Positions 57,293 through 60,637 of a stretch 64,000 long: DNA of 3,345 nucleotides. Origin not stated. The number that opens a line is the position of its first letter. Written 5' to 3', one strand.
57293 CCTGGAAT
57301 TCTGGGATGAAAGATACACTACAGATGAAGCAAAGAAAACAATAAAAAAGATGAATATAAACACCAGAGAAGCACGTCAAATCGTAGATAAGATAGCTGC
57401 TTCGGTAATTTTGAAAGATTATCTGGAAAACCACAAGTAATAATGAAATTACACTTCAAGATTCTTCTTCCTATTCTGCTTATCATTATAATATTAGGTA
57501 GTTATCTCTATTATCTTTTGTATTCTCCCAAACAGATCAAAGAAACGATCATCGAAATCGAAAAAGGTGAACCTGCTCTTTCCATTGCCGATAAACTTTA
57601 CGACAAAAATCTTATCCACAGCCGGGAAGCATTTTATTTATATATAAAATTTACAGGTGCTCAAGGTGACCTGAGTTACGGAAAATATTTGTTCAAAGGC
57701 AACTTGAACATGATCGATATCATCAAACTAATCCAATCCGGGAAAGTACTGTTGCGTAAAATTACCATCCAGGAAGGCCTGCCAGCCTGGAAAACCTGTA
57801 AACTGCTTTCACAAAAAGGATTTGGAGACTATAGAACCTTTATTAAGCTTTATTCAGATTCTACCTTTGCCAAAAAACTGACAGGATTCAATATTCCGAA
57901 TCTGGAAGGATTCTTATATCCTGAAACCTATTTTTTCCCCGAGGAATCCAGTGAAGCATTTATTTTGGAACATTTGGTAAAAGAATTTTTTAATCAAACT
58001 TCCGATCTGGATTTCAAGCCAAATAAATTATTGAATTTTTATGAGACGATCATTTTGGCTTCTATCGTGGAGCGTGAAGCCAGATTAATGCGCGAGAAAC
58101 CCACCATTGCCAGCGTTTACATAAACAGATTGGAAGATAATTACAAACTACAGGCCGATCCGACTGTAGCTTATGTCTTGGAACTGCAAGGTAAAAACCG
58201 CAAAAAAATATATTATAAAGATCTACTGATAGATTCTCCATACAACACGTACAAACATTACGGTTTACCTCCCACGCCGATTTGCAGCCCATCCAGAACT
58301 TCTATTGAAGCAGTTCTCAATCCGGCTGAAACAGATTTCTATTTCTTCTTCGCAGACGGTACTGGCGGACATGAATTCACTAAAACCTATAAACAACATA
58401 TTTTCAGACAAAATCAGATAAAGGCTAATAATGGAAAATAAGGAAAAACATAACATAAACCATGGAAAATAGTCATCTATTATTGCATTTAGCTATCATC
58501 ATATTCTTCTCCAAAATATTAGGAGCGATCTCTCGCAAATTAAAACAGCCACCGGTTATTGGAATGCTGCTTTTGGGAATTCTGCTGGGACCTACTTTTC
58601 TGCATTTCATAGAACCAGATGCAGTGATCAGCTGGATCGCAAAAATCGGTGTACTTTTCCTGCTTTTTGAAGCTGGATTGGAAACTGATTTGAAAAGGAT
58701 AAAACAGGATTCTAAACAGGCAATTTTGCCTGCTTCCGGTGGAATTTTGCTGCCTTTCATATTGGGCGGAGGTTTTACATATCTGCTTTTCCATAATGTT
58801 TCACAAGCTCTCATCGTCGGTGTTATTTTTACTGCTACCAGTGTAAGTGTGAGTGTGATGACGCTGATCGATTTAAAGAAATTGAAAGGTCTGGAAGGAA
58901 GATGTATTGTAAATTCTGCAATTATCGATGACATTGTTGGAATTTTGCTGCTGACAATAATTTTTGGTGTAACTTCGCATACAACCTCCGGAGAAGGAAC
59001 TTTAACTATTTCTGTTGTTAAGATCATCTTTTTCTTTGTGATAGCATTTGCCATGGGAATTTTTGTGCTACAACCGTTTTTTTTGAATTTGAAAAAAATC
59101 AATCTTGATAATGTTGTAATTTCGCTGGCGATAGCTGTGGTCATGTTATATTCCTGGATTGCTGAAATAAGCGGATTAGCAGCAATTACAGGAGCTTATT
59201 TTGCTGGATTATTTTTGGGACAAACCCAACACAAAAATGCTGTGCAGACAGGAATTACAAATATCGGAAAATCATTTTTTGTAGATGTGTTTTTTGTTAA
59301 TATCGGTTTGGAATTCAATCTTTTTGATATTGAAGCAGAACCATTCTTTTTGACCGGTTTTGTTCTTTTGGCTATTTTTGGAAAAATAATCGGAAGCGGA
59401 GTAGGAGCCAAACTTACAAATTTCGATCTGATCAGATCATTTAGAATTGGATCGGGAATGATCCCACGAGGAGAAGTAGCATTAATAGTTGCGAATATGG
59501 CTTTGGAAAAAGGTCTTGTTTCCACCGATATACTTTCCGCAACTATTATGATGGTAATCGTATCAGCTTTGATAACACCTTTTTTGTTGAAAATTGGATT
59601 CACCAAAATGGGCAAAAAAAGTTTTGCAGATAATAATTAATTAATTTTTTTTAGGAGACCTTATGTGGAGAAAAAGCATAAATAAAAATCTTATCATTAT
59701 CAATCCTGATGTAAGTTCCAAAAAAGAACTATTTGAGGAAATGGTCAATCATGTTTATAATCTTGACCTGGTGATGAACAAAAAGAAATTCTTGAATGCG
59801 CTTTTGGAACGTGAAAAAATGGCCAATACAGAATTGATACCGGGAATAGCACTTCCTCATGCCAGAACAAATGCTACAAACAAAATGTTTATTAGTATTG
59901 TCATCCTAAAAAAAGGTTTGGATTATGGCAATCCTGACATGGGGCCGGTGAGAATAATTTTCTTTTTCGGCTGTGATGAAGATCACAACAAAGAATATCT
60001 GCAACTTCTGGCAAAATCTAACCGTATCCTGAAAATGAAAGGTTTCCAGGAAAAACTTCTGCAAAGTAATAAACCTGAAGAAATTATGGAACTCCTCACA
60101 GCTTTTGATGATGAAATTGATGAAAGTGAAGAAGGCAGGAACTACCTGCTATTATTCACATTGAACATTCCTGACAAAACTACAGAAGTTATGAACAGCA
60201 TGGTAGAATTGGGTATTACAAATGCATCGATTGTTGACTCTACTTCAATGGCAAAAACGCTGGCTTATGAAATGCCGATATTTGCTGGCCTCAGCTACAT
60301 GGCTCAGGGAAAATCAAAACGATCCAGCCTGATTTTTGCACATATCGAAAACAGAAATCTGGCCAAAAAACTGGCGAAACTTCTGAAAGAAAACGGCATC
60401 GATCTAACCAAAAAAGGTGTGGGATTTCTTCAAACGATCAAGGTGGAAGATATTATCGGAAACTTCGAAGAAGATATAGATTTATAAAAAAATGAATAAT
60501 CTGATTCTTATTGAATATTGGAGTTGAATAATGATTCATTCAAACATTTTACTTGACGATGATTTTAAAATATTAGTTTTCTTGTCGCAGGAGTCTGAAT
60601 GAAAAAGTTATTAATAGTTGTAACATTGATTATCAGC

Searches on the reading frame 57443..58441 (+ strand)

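Call 40: search_protein_families(library=pfam, proteins=[window:57443-58441:+], max_evalue=1e-8)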
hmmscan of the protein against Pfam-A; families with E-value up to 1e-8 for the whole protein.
window:57443-58441:+ (332 aa): 1 family
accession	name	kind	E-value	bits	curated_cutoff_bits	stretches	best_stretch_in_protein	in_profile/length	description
PF02618.21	YceG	-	8.4e-80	268.6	32.4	1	37-319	1-269/275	YceG-like family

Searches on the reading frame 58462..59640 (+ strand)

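Call 76: search_protein_families(library=ncbifam, proteins=[window:58462-59640:+], max_evalue=1e-10)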
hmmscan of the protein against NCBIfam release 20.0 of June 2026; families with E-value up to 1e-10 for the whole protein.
window:58462-59640:+ (392 aa): 6 families
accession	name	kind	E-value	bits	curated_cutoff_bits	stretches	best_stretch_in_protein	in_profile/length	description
TIGR00932.1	2a37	subfamily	1.2e-53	182.4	238.3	1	16-286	3-275/275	monovalent cation:proton antiporter-2 (CPA2) family protein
NF045626.1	FeTrans_MagA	equivalog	4.5e-19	68.7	700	1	8-376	9-374/386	iron transporter MagA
NF002924.0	PRK03562.1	equivalog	4.8e-19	68.2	752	1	2-388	2-387/623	glutathione-regulated potassium-efflux system protein KefC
NF002973.0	PRK03659.1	equivalog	1.3e-18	66.9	804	1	2-379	2-376/602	glutathione-regulated potassium-efflux system protein KefB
NF007950.1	PRK10669.1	equivalog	4.4e-17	62.1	700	1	10-377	11-385/547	YbaL family putative K(+) efflux transporter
NF003716.0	PRK05326.1-3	equivalog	6.7e-11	41.3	355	0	3-377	4-383/499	potassium/proton antiporter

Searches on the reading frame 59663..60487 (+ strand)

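Call 76: search_protein_families(library=ncbifam, proteins=[window:59663-60487:+], max_evalue=1e-10)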
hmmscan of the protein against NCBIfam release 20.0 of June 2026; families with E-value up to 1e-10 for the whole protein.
window:59663-60487:+ (274 aa): 4 families
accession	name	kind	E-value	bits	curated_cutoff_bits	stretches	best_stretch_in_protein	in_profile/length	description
TIGR00848.1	fruA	subfamily_domain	7.1e-25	87.4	103.5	1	6-132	2-129/129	fructose PTS transporter subunit IIA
TIGR01419.1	nitro_reg_IIA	equivalog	4.2e-16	59.1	138.7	1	6-146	6-144/145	PTS IIA-like nitrogen regulatory protein PtsN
NF007389.0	PRK09913.1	equivalog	8.6e-15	55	151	1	8-145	6-142/148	PTS fructose transporter subunit IIA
NF007293.0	PRK09765.1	equivalog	9.7e-14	50.8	763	1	6-154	8-155/639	PTS 2-O-a-mannosyl-D-glycerate transporter subunit IIABC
